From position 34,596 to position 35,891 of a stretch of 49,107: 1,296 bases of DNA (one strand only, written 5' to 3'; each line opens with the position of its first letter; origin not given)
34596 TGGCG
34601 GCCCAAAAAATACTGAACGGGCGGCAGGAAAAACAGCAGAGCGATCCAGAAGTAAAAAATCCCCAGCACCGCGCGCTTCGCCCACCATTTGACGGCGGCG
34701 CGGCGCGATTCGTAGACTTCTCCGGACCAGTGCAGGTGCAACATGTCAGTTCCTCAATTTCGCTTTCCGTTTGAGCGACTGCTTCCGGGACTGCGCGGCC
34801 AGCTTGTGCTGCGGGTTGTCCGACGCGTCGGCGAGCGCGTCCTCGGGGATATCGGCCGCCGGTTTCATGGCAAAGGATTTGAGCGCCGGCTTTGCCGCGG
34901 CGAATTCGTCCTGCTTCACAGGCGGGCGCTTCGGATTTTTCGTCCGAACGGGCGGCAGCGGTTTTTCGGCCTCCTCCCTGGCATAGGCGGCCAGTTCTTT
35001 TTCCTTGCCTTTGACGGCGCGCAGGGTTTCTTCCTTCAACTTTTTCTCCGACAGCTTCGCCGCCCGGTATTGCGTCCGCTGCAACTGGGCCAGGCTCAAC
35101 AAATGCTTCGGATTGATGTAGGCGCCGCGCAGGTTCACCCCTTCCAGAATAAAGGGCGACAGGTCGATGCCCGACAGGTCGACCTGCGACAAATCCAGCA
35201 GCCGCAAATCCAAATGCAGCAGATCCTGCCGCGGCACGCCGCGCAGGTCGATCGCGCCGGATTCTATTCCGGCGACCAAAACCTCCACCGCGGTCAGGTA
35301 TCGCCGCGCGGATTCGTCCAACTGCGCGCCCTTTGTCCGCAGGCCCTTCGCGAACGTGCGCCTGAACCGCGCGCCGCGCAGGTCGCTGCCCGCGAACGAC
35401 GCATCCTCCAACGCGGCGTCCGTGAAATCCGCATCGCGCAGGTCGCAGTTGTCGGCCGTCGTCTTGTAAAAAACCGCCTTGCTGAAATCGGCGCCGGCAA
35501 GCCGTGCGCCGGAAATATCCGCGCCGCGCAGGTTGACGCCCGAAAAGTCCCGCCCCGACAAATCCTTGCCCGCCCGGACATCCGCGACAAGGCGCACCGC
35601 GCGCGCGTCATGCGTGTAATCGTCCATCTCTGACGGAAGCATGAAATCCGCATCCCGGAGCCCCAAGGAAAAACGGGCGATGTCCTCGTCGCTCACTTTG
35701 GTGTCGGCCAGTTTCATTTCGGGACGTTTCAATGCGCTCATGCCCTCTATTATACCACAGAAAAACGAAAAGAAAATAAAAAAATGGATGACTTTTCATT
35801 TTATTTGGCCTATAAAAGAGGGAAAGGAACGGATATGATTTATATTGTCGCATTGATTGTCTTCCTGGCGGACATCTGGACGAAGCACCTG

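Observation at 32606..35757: Orphan VirD4/TraG-type coupling ATPase translationally coupled to a pentapeptide-repeat protein with a basic C-terminal tail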

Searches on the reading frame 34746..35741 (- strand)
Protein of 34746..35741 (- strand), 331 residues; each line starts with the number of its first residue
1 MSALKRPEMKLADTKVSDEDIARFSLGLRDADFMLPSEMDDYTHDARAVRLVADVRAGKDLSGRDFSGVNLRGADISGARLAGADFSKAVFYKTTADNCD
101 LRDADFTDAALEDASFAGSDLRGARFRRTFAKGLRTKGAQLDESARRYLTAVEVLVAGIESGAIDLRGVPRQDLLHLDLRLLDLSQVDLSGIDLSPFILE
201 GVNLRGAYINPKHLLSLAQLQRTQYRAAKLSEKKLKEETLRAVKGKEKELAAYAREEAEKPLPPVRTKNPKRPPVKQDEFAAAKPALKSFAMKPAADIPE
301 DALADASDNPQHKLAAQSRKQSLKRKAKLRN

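Call 3: search_protein_families(library=pfam, proteins=[window:34746-35741:-], max_evalue=0.1)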
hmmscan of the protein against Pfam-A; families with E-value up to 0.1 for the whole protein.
window:34746-35741:- (331 aa): 4 families
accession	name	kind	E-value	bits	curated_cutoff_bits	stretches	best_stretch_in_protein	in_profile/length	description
PF00805.28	Pentapeptide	-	1.4e-19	69.7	20.2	2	65-103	2-40/40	Pentapeptide repeats (8 copies)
PF13599.13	Pentapeptide_4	-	6.2e-10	39.4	38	1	60-126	12-78/78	Pentapeptide repeat region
PF13576.12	Pentapeptide_3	-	1.8e-08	34.9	27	1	77-119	2-47/48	Pentapeptide repeats (9 copies)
PF25296.1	Decapeptide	-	0.00042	20.6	45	2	66-127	12-73/74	Decapeptide repeat region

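Call 4: search_protein_families(library=ncbifam, proteins=[window:34746-35741:-], max_evalue=0.1)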
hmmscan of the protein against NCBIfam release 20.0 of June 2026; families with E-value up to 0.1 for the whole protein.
window:34746-35741:- (331 aa): 17 families
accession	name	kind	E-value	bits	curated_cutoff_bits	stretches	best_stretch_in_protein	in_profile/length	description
NF052603.1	penta_Alr5209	equivalog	8e-18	64.6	125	2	63-144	12-93/113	Alr5209 family pentapeptide repeat protein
NF047416.1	penta_HetL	equivalog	1.2e-12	47.7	260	1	58-209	67-213/218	heterocyst differentiation pentapeptide repeat protein HetL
NF011744.0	PRK15197.1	equivalog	4.1e-11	42.6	274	2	46-145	156-255/291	SPI-2 type III secretion system effector PipB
NF011743.0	PRK15196.1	equivalog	9.3e-10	37.9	354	1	57-146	250-339/350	type III secretion system effector PipB2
NF012152.0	penta_rpt_QnrC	exception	2.1e-08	34.4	500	1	59-159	92-197/221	QnrC family quinolone resistance pentapeptide repeat protein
NF033086.2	penta_rpt_Qnr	equivalog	2.3e-08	34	240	1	97-159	129-191/211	Qnr family pentapeptide repeat protein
NF000349.1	mfpA_AE000516.2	equivalog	9.5e-08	32.1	360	2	99-155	97-153/183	pentapeptide repeat protein MfpA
NF038182.1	penta_rpt_SmQnr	exception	5.1e-07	29.7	460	1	88-127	124-163/215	SmQnr family pentapeptide repeat protein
NF000071.4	penta_rpt_QnrA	exception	6.8e-07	29.3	450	0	99-166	62-129/218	QnrA family quinolone resistance pentapeptide repeat protein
NF033900.0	T4SS_IcmE_DotG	equivalog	3.8e-06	25.3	750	1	60-325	555-759/1008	type IVB secretion system protein DotG/IcmE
NF033375.2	penta_rpt_QnrE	exception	6e-06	26.4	480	1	39-127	73-162/214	QnrE family quinolone resistance pentapeptide repeat protein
NF000421.1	penta_rpt_QnrVC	exception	8.3e-06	25.9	460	1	77-158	115-196/218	QnrVC family quinolone resistance pentapeptide repeat protein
NF000420.1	penta_rpt_QnrB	exception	2.6e-05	24.3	460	1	63-138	17-88/214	QnrB family quinolone resistance pentapeptide repeat protein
NF012151.0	penta_rpt_QnrAS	exception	3.4e-05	24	490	1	78-141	116-179/218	QnrAS family quinolone resistance pentapeptide repeat protein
NF000139.2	penta_rpt_QnrD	exception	7.3e-05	22.8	425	1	95-174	24-104/214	QnrD family quinolone resistance pentapeptide repeat protein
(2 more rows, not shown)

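Call 45: find_homologous_proteins(query=window:34746-35741:-, max_evalue=0.00001)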
Query window:34746-35741:- (331 aa): 670 proteins with E <= 0.00001 among 8000 candidates; the best 120 are listed.
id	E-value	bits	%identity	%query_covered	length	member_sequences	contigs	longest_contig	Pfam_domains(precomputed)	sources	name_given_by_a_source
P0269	8.4e-206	700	100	100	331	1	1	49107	PF13576.13,PF13599.14,PF00805.29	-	-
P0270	1.0e-173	595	85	100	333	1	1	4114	PF13576.13,PF13599.14,PF00805.29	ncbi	-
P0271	4.9e-151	520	75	100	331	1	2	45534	PF13576.13,PF13599.14,PF00805.29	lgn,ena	-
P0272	2.4e-92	327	52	98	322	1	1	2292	PF13576.13,PF13599.14,PF00805.29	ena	-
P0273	7.1e-92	326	55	85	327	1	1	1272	PF13576.13,PF13599.14,PF00805.29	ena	-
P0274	1.2e-91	325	51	100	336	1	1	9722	PF13576.13,PF13599.14,PF00805.29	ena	-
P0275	4.9e-89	317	55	86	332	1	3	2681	PF13576.13,PF13599.14,PF00805.29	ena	-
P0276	8.7e-89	316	55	84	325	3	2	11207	PF13576.13,PF13599.14,PF00805.29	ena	-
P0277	2.0e-87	311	50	100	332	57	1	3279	PF13576.13,PF13599.14,PF00805.29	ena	-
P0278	2.0e-87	311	51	91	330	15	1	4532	PF13576.13,PF13599.14,PF00805.29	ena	-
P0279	2.4e-87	311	54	86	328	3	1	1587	PF13576.13,PF13599.14,PF00805.29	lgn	-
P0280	1.3e-86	309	48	100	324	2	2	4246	PF13576.13,PF13599.14,PF00805.29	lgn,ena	-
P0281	3.8e-86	307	57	82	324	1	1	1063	PF13576.13,PF13599.14,PF00805.29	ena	-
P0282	1.8e-85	305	50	96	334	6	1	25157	PF13576.13,PF13599.14,PF00805.29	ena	-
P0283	1.3e-84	302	52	92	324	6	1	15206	PF13576.13,PF13599.14,PF00805.29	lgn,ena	-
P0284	2.3e-84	301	52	91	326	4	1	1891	PF13576.13,PF13599.14,PF00805.29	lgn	-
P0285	1.6e-83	298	53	85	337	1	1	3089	PF13576.13,PF13599.14,PF00805.29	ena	-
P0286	1.3e-81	292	48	98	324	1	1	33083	PF13576.13,PF13599.14,PF00805.29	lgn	-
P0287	2.2e-81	291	50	91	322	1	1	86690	PF13576.13,PF13599.14,PF00805.29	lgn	-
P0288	2.6e-81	291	52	90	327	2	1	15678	PF13576.13,PF13599.14,PF00805.29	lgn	-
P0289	3.5e-81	291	54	83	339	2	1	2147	PF13576.13,PF13599.14,PF00805.29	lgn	-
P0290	4.0e-81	291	49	98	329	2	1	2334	PF13576.13,PF13599.14,PF00805.29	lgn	-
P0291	8.4e-81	290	52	86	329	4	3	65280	PF13576.13,PF13599.14,PF00805.29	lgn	-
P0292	1.0e-80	289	53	83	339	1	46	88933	PF13576.13,PF13599.14,PF00805.29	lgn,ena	-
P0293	1.8e-80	288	53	83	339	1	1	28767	PF13576.13,PF13599.14,PF00805.29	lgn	-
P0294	2.1e-80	288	49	96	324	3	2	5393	PF13576.13,PF13599.14,PF00805.29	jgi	-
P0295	5.5e-80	287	50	86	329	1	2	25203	PF13576.13,PF13599.14,PF00805.29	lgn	-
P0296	1.5e-79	285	53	83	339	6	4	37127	PF13576.13,PF13599.14,PF00805.29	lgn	-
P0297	1.9e-79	285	53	83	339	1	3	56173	PF13576.13,PF13599.14,PF00805.29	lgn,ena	-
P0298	6.8e-79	283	52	83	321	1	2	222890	PF13576.13,PF13599.14,PF00805.29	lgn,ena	-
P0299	2.0e-78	282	51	83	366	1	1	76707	PF13576.13,PF13599.14,PF00805.29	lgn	-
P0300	8.8e-78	280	51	82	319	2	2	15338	PF13576.13,PF13599.14,PF00805.29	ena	-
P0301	1.1e-77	279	52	83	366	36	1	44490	PF13576.13,PF13599.14,PF00805.29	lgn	-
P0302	1.4e-77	279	51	82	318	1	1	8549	PF13576.13,PF13599.14,PF00805.29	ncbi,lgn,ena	-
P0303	1.9e-77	279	51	82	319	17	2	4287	PF13576.13,PF13599.14,PF00805.29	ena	-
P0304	2.9e-77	278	50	82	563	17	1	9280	PF13576.13,PF13599.14,PF00805.29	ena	-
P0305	2.0e-76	275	51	83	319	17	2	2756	PF13576.13,PF13599.14,PF00805.29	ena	-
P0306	2.2e-75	272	50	83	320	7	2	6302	PF13576.13,PF13599.14,PF00805.29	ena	-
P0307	1.9e-74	269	51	83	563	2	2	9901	PF13576.13,PF13599.14,PF00805.29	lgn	-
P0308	2.6e-74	268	49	82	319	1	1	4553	PF13576.13,PF13599.14,PF00805.29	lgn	-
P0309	4.6e-73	264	47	87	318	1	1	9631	PF13576.13,PF13599.14,PF00805.29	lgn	-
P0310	6.6e-73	264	48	82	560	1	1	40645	PF13576.13,PF13599.14,PF00805.29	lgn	-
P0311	2.0e-72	262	48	82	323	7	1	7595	PF13576.13,PF13599.14,PF00805.29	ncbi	-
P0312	4.0e-64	235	45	86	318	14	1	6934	PF13599.14,PF00805.29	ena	-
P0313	1.9e-63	233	44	84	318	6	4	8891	PF13576.13,PF13599.14,PF00805.29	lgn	-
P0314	1.1e-19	89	37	64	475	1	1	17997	PF13576.13,PF13599.14,PF00805.29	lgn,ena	-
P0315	1.5e-18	85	36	64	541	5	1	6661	PF13576.13,PF13599.14,PF00805.29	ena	-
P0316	1.6e-17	82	32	47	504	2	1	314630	PF13576.13,PF13599.14,PF00805.29,PF25296.2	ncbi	ncbi:MAG: pentapeptide repeat-containing protein [Bradymonadia bacterium]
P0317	2.0e-17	81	38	64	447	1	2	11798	PF13576.13,PF13599.14,PF00805.29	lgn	-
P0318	2.1e-17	81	30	56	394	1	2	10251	PF13576.13,PF13599.14,PF00805.29,PF25296.2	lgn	-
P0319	3.4e-17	81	38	35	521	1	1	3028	PF13576.13,PF13599.14,PF00805.29,PF25296.2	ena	-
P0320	1.1e-16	79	35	57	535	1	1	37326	PF13576.13,PF13599.14,PF00805.29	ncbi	-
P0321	3.2e-16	78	33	45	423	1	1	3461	PF13576.13,PF13599.14,PF00805.29,PF25296.2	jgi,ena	-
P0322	3.9e-16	77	31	62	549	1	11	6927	PF13576.13,PF13599.14,PF00805.29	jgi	jgi:uncharacterized protein YjbI with pentapeptide repeats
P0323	4.0e-16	77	30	45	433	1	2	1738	PF13576.13,PF13599.14,PF00805.29,PF25296.2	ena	-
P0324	4.3e-16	77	33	56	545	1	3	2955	PF13576.13,PF13599.14,PF00805.29,PF23894.3,PF25296.2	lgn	-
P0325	5.5e-16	77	35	53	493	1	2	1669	PF13576.13,PF18760.8,PF13599.14,PF00805.29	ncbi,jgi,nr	ncbi:MAG: pentapeptide repeat-containing protein [Sphingomonadales bacterium]|nr:pentapeptide repeat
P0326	5.7e-16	77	34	52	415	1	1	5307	PF13576.13,PF13599.14,PF00805.29,PF25296.2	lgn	-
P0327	5.7e-16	77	33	54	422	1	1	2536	PF13576.13,PF13599.14,PF00805.29,PF25296.2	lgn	-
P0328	7.3e-16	76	40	25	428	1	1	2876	PF13576.13,PF13599.14,PF00805.29,PF23894.3,PF25296.2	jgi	jgi:uncharacterized protein YjbI with pentapeptide repeats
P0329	8.0e-16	76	47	18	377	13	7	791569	PF13576.13,PF13599.14,PF00805.29,PF25296.2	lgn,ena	-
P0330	1.4e-15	75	34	56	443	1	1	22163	PF13576.13,PF13599.14,PF00805.29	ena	-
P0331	1.7e-15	75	31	56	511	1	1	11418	PF13576.13,PF13599.14,PF00805.29,PF25296.2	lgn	-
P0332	2.0e-15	75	30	45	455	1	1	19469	PF13576.13,PF13599.14,PF00805.29,PF25296.2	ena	-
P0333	2.2e-15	75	29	63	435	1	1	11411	PF13576.13,PF13599.14,PF00805.29,PF25296.2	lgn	-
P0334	2.2e-15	75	35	56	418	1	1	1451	PF13576.13,PF13599.14,PF00805.29,PF25296.2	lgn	-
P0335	2.3e-15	75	28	71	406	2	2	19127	PF13576.13,PF13599.14,PF00805.29,PF25296.2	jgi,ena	-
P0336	3.2e-15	74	34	46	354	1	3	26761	PF13576.13,PF13599.14,PF00805.29,PF07885.23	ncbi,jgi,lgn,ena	-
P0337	3.3e-15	74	29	55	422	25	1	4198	PF13576.13,PF13599.14,PF00805.29,PF25296.2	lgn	-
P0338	3.9e-15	74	31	66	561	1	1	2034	PF13576.13,PF13599.14,PF00805.29,PF25296.2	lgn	-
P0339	4.1e-15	74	33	47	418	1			PF13576.13,PF13599.14,PF00805.29,PF25296.2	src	-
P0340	4.5e-15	74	29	56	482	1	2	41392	PF13576.13,PF13599.14,PF00805.29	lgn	-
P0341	5.0e-15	74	31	45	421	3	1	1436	PF13576.13,PF13599.14,PF00805.29,PF25296.2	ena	-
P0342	7.6e-15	73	29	62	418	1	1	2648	PF13576.13,PF13599.14,PF00805.29,PF25296.2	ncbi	-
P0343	8.5e-15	73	30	45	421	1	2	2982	PF13576.13,PF13599.14,PF00805.29,PF25296.2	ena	-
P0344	8.7e-15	73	28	47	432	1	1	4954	PF13576.13,PF13599.14,PF00805.29,PF25296.2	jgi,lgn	jgi:uncharacterized protein YjbI with pentapeptide repeats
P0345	1.2e-14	72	33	45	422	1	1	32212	PF13576.13,PF13599.14,PF00805.29,PF25296.2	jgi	jgi:uncharacterized protein YjbI with pentapeptide repeats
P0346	1.4e-14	72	36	44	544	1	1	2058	PF13576.13,PF13599.14,PF00805.29,PF07885.23,PF25296.2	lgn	-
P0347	1.4e-14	72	33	52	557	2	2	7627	PF13576.13,PF13599.14,PF00805.29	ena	-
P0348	1.7e-14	72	31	47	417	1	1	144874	PF13576.13,PF13599.14,PF00805.29,PF25296.2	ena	-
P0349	2.1e-14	72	29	71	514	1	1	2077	PF01582.26,PF13576.13,PF13599.14,PF00805.29,PF13676.12,PF25296.2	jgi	jgi:uncharacterized protein YjbI with pentapeptide repeats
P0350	2.2e-14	71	31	56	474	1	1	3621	PF13576.13,PF13599.14,PF00805.29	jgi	jgi:uncharacterized protein YjbI with pentapeptide repeats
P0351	2.7e-14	71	36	45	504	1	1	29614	PF13576.13,PF13599.14,PF00805.29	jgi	-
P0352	3.0e-14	71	33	45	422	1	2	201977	PF13576.13,PF13599.14,PF00805.29,PF25296.2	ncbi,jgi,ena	jgi:uncharacterized protein YjbI with pentapeptide repeats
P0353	3.1e-14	71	30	60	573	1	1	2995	PF13576.13,PF13599.14,PF00805.29,PF10708.15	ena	-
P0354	4.1e-14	71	32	45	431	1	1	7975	PF13576.13,PF13599.14,PF00805.29,PF25296.2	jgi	jgi:uncharacterized protein YjbI with pentapeptide repeats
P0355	4.1e-14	71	32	45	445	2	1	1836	PF13576.13,PF13599.14,PF00805.29,PF25296.2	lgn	-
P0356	4.4e-14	71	27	82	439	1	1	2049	PF13576.13,PF13599.14,PF00805.29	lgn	-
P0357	4.6e-14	70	31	46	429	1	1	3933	PF13576.13,PF13599.14,PF00805.29,PF25296.2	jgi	jgi:uncharacterized protein YjbI with pentapeptide repeats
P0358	4.7e-14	70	30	44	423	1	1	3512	PF13576.13,PF13599.14,PF00805.29,PF25296.2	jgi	jgi:uncharacterized protein YjbI with pentapeptide repeats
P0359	6.2e-14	70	30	47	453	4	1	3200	PF13576.13,PF13599.14,PF00805.29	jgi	jgi:uncharacterized protein YjbI with pentapeptide repeats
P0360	6.2e-14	70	29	75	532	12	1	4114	PF13576.13,PF13599.14,PF00805.29,PF25296.2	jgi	jgi:uncharacterized protein YjbI with pentapeptide repeats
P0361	8.0e-14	70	32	44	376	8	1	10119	PF13576.13,PF13599.14,PF00805.29,PF25296.2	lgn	-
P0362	8.7e-14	70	28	74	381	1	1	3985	PF13576.13,PF13599.14,PF00805.29,PF25296.2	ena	-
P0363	1.0e-13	69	31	53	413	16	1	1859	PF13576.13,PF13599.14,PF00805.29,PF23894.3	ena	-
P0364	1.0e-13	69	29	77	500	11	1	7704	PF13576.13,PF13599.14,PF00805.29,PF25296.2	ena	-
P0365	1.1e-13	69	31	46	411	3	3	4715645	PF13576.13,PF13599.14,PF00805.29,PF25296.2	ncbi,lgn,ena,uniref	ncbi:pentapeptide repeat-containing protein [Ferrovibrio sp.]|uniref:pentapeptide repeat-containing 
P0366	1.2e-13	69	33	53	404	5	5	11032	PF13576.13,PF13599.14,PF00805.29,PF25296.2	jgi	jgi:uncharacterized protein YjbI with pentapeptide repeats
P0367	1.4e-13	69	33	62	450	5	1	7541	PF13576.13,PF13599.14,PF00805.29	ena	-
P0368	2.2e-13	68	32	55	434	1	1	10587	PF13576.13,PF13599.14,PF00805.29,PF25296.2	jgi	jgi:uncharacterized protein YjbI with pentapeptide repeats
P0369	3.0e-13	68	30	44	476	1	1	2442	PF13576.13,PF13599.14,PF00805.29,PF25296.2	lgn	-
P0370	3.1e-13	68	29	60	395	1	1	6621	PF13576.13,PF13599.14,PF00805.29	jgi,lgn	jgi:uncharacterized protein YjbI with pentapeptide repeats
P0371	3.5e-13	68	46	20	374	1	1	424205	PF13576.13,PF13599.14,PF00805.29,PF25296.2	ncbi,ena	-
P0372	3.8e-13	67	31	44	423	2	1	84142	PF13576.13,PF13599.14,PF00805.29,PF25296.2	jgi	jgi:uncharacterized protein YjbI with pentapeptide repeats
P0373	3.9e-13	67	28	56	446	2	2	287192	PF13576.13,PF13599.14,PF00805.29,PF23894.3,PF25296.2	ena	-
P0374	4.2e-13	67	31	51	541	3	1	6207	PF01814.29,PF13576.13,PF13599.14,PF00805.29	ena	-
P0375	4.2e-13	67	35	56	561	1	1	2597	PF13576.13,PF13599.14,PF00805.29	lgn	-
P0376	4.3e-13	67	27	45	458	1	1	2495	PF13576.13,PF13599.14,PF00805.29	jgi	jgi:uncharacterized protein YjbI with pentapeptide repeats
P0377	4.8e-13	67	34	45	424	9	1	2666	PF13576.13,PF13599.14,PF00805.29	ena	-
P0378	5.3e-13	67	28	53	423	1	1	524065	PF13576.13,PF13599.14,PF00805.29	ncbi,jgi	jgi:uncharacterized protein YjbI with pentapeptide repeats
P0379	8.8e-13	66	41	27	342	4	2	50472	PF13576.13,PF13599.14,PF00805.29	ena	-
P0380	1.1e-12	66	30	60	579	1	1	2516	PF13576.13,PF13599.14,PF00805.29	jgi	-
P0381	1.1e-12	66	35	45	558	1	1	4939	PF13576.13,PF13599.14,PF00805.29,PF25296.2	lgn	-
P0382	1.2e-12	66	28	59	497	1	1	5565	PF13576.13,PF13599.14,PF00805.29,PF25296.2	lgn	-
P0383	1.2e-12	66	32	53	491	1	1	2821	PF13576.13,PF13599.14,PF00805.29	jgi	jgi:uncharacterized protein YjbI with pentapeptide repeats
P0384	1.3e-12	66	37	48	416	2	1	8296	PF13576.13,PF13599.14,PF00805.29,PF25296.2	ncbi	-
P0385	1.4e-12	66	32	56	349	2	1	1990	PF13576.13,PF13599.14,PF00805.29,PF25296.2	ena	-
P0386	1.5e-12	65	32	54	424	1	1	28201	PF13576.13,PF13599.14,PF00805.29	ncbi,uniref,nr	ncbi:pentapeptide repeat-containing protein [Brevundimonas sp.]|uniref:pentapeptide repeat-containin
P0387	1.6e-12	65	32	63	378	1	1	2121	PF13576.13,PF13599.14,PF00805.29,PF25296.2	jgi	jgi:uncharacterized protein YjbI with pentapeptide repeats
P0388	1.6e-12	65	34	50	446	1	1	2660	PF13576.13,PF13599.14,PF00805.29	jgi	jgi:uncharacterized protein YjbI with pentapeptide repeats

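Call 60: predict_structure(alignment_id=A2)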
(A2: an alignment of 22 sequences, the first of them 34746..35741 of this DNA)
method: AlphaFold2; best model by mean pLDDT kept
length: 331 residues; sequences in the alignment: 22
mean_pLDDT: 69.3   pTM: 0.50
mean pLDDT of the five models: 69.3, 68.6, 67.6, 67.5, 66.7
residues with pLDDT >= 90: 95; 70-90: 80; 50-70: 68; < 50: 88
segments of 3 or more residues with pLDDT < 50: 1-17, 22-31, 276-278, 280-331
pLDDT, mean of each block of 10 residues (from residue 1): 44 48 45 70 92 95 94 95 95 96 93 95 90 92 90 84 71 67 73 74 52 54 63 70 80 77 52 52 44 38 30 35 42 35
secondary structure, 60 per line:
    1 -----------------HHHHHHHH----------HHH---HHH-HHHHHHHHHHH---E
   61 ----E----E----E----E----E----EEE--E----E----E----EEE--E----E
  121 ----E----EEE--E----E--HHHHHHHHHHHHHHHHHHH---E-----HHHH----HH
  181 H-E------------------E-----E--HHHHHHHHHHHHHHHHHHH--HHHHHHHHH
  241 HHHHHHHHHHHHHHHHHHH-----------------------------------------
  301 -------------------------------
elements in order: H18-25 H46-56 E90-92 E110-112 E130-132 H143-161 H171-174 H211-229 H232-259

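Call 66: fold_search(model_id=the predicted structure, library=pdb)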
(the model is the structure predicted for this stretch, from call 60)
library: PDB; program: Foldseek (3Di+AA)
matches with E <= 10: 205; with E <= 0.001: 48
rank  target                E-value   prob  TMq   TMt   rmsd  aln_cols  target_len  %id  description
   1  5dqa_C                9.2e-06  1.00  0.20  0.29   6.2       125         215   26  t3284 loop variant of beta1 (released 2016-08-31)
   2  4yc5                  1.3e-05  1.00  0.17  0.24   7.0       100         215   27  Beta1 synthetic solenoid protein (released 2016-03-09)
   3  2f3l                  1.4e-05  1.00  0.14  0.33  10.3       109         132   22  Crystal Structure of a Lumenal Rfr-domain protein (Contig83.1_1_243_746) from Cyanothece sp. 51142 at 2.1 Angstrom resol (released 2006-11-07)
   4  5dqa_A                1.5e-05  1.00  0.16  0.24  10.1       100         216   31  t3284 loop variant of beta1 (released 2016-08-31)
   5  4yei_A                1.7e-05  1.00  0.24  0.35   3.3       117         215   22  Beta1mut synthetic solenoid protein (released 2016-03-09)
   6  4ycq                  2.1e-05  1.00  0.14  0.22   9.1       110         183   28  Beta1 synthetic solenoid protein (released 2016-03-09)
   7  5dns_B                2.5e-05  1.00  0.19  0.29   6.6       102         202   29  t1428 loop variant in P3221 (released 2016-09-28)
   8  2g0y                  2.5e-05  1.00  0.11  0.23  10.4       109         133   25  Crystal Structure of a Lumenal Pentapeptide Repeat Protein from Cyanothece sp 51142 at 2.3 Angstrom Resolution. Tetragon (released 2006-11-07)
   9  2j8i_A                3.0e-05  1.00  0.22  0.65   4.4       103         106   30  Structure of NP275, a pentapeptide repeat protein from Nostoc punctiforme (released 2006-12-07)
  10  3n90                  3.0e-05  1.00  0.13  0.25  10.3       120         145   25  The 1.7 Angstrom resolution crystal structure of AT2G44920, a pentapeptide repeat protein from Arabidopsis thaliana thyl (released 2011-06-29)
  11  2o6w                  3.2e-05  1.00  0.13  0.26  10.8        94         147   24  Crystal Structure of a Pentapeptide Repeat Protein (Rfr23) from the cyanobacterium Cyanothece 51142 (released 2007-12-18)
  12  5di5                  3.4e-05  1.00  0.12  0.19   8.5       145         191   22  beta1 t801 loop variant in P3221 (released 2016-08-31)
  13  6uv7_A                4.2e-05  0.97  0.13  0.22  14.9       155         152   19  Crystal structure of alr1298, a pentapeptide repeat protein from Nostoc Pcc 7120, determined at 2.3 Angstrom resolutio (released 2020-03-04)
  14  2bm6                  5.0e-05  1.00  0.25  0.45   2.1        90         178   29  The Structure of MfpA (Rv3361c, C2221 Crystal form). The Pentapeptide Repeat Protein from Mycobacterium tuberculosis Fol (released 2005-06-07)
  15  2j8k                  5.9e-05  1.00  0.14  0.25  10.9       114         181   26  Structure of the fusion of NP275 and NP276, pentapeptide repeat proteins from Nostoc punctiforme (released 2006-12-07)
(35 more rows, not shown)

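Call 75: search_protein_families(library=padloc, proteins=[window:34746-35741:-], max_evalue=0.01)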
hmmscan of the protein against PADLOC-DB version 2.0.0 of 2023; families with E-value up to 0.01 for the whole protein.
window:34746-35741:- (331 aa): 0 families
